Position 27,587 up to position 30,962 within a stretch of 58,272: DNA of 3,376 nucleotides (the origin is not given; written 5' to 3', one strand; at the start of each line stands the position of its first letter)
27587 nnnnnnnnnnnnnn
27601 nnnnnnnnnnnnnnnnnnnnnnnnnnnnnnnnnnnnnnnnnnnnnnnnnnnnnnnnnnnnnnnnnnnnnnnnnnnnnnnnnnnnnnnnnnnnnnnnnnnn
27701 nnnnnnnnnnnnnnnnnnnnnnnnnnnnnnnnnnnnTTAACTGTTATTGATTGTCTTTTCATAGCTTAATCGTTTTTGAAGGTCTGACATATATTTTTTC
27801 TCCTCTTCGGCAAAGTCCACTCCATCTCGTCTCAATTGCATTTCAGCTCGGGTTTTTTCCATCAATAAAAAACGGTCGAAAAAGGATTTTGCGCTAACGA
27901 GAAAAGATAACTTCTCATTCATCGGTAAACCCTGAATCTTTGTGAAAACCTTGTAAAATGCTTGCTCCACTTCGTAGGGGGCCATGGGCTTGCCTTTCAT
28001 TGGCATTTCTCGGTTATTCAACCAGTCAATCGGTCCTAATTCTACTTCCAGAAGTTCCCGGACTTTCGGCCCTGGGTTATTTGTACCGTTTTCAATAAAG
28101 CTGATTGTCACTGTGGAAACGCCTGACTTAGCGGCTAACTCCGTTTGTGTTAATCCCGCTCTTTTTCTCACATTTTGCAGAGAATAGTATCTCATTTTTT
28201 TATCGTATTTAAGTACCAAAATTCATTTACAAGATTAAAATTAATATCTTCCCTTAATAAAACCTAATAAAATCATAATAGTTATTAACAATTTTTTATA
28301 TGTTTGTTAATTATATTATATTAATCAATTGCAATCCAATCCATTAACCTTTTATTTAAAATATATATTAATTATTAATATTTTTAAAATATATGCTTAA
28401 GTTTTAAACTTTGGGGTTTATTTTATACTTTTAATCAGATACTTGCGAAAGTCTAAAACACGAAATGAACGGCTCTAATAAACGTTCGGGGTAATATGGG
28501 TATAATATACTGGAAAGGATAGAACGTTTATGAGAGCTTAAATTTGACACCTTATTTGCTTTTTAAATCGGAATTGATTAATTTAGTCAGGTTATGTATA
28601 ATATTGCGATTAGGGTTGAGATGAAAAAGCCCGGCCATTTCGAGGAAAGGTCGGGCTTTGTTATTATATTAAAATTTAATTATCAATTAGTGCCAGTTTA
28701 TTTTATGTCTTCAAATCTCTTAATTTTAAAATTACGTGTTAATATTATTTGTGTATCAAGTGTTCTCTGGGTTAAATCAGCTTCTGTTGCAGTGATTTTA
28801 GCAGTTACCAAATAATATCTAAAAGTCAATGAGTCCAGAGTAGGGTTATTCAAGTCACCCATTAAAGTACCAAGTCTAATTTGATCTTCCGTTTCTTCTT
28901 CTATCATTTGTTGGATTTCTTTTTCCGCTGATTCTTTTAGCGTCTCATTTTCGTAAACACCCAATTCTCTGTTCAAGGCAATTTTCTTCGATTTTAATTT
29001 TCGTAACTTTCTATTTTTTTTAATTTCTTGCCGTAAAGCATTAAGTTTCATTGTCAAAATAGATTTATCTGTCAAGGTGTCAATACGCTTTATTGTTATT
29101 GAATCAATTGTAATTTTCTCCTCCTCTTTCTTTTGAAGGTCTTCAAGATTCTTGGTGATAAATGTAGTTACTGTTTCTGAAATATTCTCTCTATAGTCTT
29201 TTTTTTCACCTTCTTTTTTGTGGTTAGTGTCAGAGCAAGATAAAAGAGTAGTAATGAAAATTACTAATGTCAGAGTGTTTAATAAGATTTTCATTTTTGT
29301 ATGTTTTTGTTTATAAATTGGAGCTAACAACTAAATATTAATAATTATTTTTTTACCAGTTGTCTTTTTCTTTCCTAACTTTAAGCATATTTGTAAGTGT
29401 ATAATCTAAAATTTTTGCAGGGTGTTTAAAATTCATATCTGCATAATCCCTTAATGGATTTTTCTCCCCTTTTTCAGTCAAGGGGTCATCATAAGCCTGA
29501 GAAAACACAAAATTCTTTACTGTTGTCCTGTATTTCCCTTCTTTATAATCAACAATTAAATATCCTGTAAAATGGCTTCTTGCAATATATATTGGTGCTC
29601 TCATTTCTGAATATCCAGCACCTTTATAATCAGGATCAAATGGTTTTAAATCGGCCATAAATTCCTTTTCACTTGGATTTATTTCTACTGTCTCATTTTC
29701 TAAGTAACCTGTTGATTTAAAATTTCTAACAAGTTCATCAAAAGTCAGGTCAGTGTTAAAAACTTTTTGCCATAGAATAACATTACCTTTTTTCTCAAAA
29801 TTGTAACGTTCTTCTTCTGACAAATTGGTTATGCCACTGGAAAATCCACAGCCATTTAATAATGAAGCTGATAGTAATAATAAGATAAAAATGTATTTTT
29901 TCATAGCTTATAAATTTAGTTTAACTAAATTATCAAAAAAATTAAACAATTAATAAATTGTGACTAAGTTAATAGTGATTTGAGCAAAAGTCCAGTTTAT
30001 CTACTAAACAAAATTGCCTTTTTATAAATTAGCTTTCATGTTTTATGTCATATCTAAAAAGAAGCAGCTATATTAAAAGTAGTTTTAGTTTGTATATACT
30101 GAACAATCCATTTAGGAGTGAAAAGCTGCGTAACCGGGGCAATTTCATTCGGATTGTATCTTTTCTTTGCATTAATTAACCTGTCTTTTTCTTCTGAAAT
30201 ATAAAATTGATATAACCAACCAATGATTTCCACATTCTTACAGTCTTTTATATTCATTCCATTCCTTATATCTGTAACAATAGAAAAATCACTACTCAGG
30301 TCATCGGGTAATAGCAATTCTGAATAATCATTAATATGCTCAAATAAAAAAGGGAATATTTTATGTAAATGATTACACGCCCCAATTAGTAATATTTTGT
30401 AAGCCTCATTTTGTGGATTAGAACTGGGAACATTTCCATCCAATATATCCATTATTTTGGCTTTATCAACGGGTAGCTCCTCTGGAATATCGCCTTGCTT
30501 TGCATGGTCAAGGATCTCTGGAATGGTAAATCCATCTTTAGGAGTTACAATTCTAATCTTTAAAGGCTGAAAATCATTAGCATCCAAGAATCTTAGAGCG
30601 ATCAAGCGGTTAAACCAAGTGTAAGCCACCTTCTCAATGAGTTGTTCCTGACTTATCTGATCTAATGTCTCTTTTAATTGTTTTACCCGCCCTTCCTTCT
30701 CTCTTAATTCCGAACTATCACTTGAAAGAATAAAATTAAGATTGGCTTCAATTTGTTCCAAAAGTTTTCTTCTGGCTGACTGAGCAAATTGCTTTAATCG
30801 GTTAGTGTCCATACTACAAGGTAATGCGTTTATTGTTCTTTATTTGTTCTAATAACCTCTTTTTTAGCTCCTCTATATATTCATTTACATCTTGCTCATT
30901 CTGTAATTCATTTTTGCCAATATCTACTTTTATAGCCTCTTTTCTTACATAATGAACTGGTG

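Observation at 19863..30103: BREX methyltransferase gene pglX is cleanly split by a 10.2-kb element at an 8-bp repeated core inside a conserved motif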

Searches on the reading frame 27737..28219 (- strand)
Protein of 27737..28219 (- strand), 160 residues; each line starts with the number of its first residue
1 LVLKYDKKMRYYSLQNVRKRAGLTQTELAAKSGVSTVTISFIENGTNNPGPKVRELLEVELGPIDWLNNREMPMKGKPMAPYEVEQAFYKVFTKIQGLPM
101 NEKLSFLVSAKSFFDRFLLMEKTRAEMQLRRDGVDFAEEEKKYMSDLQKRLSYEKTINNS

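Call 6: search_protein_families(library=pfam, proteins=[window:27737-28219:-], max_evalue=0.01)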
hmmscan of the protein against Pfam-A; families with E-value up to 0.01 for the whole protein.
window:27737-28219:- (160 aa): 3 families
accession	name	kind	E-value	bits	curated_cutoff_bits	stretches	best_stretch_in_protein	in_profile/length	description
PF01381.28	HTH_3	-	8.6e-12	45.4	23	1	14-65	1-53/55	Helix-turn-helix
PF13560.12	HTH_31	-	4.9e-07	30.4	27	1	14-51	6-44/64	Helix-turn-helix domain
PF12844.13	HTH_19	-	0.0027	18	30.2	1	14-52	4-42/64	Helix-turn-helix domain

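Call 7: search_protein_families(library=phrogs, proteins=[window:27737-28219:-], max_evalue=0.01)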
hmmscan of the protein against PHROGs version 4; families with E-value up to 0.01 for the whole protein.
window:27737-28219:- (160 aa): 23 families
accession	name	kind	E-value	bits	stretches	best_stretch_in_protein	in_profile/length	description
phrog_8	-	transcription regulation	3e-11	44.3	1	9-113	162-252/346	transcriptional regulator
phrog_3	-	transcription regulation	5e-10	40.7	1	4-94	83-168/430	transcriptional repressor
phrog_2104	-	unknown function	3.7e-09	37.7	1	8-59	38-89/103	-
phrog_4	-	transcription regulation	3.3e-08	33.9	1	14-78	141-202/400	transcriptional repressor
phrog_1373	-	transcription regulation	2.4e-07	31.9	1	14-49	68-103/166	transcriptional regulator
phrog_5823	-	transcription regulation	3e-07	30.9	1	14-48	11-45/404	transcriptional regulator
phrog_2328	-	transcription regulation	4.1e-06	27.6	1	14-75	20-82/128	transcriptional repressor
phrog_6288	-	unknown function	8.2e-06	26.6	1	15-69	35-87/322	-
phrog_2439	-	transcription regulation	1.1e-05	25.5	1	13-58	11-56/367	transcriptional regulator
phrog_2967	-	transcription regulation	3.4e-05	24.5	1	11-53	12-54/225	transcriptional regulator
phrog_7950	-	transcription regulation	9.1e-05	23.5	1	12-40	10-38/68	transcriptional repressor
phrog_7241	-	transcription regulation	0.00018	22.6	1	16-56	68-108/122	transcriptional regulator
phrog_296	-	integration and excision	0.0005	19.9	1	7-81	225-296/626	DNA transposition protein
phrog_14076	-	transcription regulation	0.00075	21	1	7-48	11-53/86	transcriptional regulator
phrog_5736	-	transcription regulation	0.0011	20.1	1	7-62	4-59/133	transcriptional regulator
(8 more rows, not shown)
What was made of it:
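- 27737..28219 (-): HTH_3 (XRE-type) regulator, candidate repressor. Pfam HTH_3, E = 8.6e-12 (call 6); PHROG transcriptional repressor families (call 7)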

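Call 87: search_protein_families(library=padloc, proteins=[window:27737-28219:-], max_evalue=0.001)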
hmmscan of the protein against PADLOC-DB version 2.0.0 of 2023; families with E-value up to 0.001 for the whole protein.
window:27737-28219:- (160 aa): 6 families
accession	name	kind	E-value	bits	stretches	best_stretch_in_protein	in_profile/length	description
PDLC02926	HTH_VI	-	1.3e-07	29.8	1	13-51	5-43/92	-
PDLC03952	RmrA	-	7.2e-07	26.4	1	13-78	26-92/395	-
PDLC03949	RmrA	-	5.1e-06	23.6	1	14-71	7-65/363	-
PDLC03946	RmrA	-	7.7e-06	22.9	1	14-58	7-51/357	-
PDLC03951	RmrA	-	3.9e-05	20.8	1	14-71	13-70/400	-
PDLC03954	RmrA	-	0.00083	16.4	0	13-50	14-51/380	-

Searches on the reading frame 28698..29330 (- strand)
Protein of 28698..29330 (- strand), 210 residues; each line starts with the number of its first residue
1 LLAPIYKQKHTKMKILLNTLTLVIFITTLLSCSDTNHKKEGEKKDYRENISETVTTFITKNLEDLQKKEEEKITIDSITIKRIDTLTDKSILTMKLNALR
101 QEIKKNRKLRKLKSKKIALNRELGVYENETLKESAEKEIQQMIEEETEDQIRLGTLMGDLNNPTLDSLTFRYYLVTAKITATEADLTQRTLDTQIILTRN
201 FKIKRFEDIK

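Call 7: search_protein_families(library=phrogs, proteins=[window:28698-29330:-], max_evalue=0.01)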
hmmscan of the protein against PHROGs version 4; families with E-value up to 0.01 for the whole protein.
window:28698-29330:- (210 aa): 0 families

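Call 55: search_protein_families(library=ncbifam, proteins=[window:28698-29330:-], max_evalue=0.01)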
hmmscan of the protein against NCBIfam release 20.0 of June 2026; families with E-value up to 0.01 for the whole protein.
window:28698-29330:- (210 aa): 1 family
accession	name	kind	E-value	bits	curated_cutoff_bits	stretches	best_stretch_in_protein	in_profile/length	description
NF045846.1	MSC0882_dom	subfamily_domain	0.0065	15.7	60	0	7-68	44-107/244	MSC_0882 family membrane protein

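Call 56: search_protein_families(library=pfam, proteins=[window:28698-29330:-], max_evalue=0.01)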
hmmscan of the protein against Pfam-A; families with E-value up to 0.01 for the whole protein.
window:28698-29330:- (210 aa): 0 families

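Call 87: search_protein_families(library=padloc, proteins=[window:28698-29330:-], max_evalue=0.001)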
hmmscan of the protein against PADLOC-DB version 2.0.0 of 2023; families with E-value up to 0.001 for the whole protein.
window:28698-29330:- (210 aa): 0 families

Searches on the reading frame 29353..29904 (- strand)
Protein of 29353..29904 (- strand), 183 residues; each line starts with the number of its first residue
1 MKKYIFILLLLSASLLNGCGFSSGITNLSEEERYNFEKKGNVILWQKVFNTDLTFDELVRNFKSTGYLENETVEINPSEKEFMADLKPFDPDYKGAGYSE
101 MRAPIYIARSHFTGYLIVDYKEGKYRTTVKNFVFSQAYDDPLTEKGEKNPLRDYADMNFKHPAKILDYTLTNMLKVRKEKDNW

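Call 55: search_protein_families(library=ncbifam, proteins=[window:29353-29904:-], max_evalue=0.01)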
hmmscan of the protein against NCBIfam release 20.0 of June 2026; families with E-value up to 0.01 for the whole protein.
window:29353-29904:- (183 aa): 0 families

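Call 56: search_protein_families(library=pfam, proteins=[window:29353-29904:-], max_evalue=0.01)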
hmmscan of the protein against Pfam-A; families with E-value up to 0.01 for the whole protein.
window:29353-29904:- (183 aa): 0 families

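Call 87: search_protein_families(library=padloc, proteins=[window:29353-29904:-], max_evalue=0.001)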
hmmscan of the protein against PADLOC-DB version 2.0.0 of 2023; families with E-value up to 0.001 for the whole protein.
window:29353-29904:- (183 aa): 0 families

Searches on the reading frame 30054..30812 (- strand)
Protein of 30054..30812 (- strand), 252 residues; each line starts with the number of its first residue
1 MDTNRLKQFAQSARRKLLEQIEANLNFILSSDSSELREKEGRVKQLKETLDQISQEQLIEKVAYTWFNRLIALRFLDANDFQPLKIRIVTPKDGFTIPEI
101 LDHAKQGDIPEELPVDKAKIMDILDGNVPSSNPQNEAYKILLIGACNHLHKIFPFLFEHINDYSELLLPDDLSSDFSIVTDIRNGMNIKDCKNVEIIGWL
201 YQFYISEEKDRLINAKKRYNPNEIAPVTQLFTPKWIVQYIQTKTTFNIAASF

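Call 6: search_protein_families(library=pfam, proteins=[window:30054-30812:-], max_evalue=0.01)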
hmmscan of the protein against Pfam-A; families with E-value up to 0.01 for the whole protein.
window:30054-30812:- (252 aa): 0 families

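Call 54: search_protein_families(library=ncbifam, proteins=[window:30054-30812:-], max_evalue=0.001)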
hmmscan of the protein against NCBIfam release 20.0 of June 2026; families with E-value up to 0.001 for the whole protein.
window:30054-30812:- (252 aa): 3 families
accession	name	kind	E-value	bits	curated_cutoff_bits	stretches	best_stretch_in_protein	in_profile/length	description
NF033452.1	BREX_1_MTaseX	exception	4.7e-68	230.1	500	1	6-240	1-263/1210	BREX-1 system adenine-specific DNA-methyltransferase PglX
NF033454.1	BREX_5_MTaseX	exception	2.2e-10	38.8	900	1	144-240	143-235/1404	BREX-5 system adenine-specific DNA-methyltransferase PglX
NF033455.1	BREX_6_MTaseX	exception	9.3e-09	33.3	900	1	21-240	54-245/1319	BREX-6 system adenine-specific DNA-methyltransferase PglX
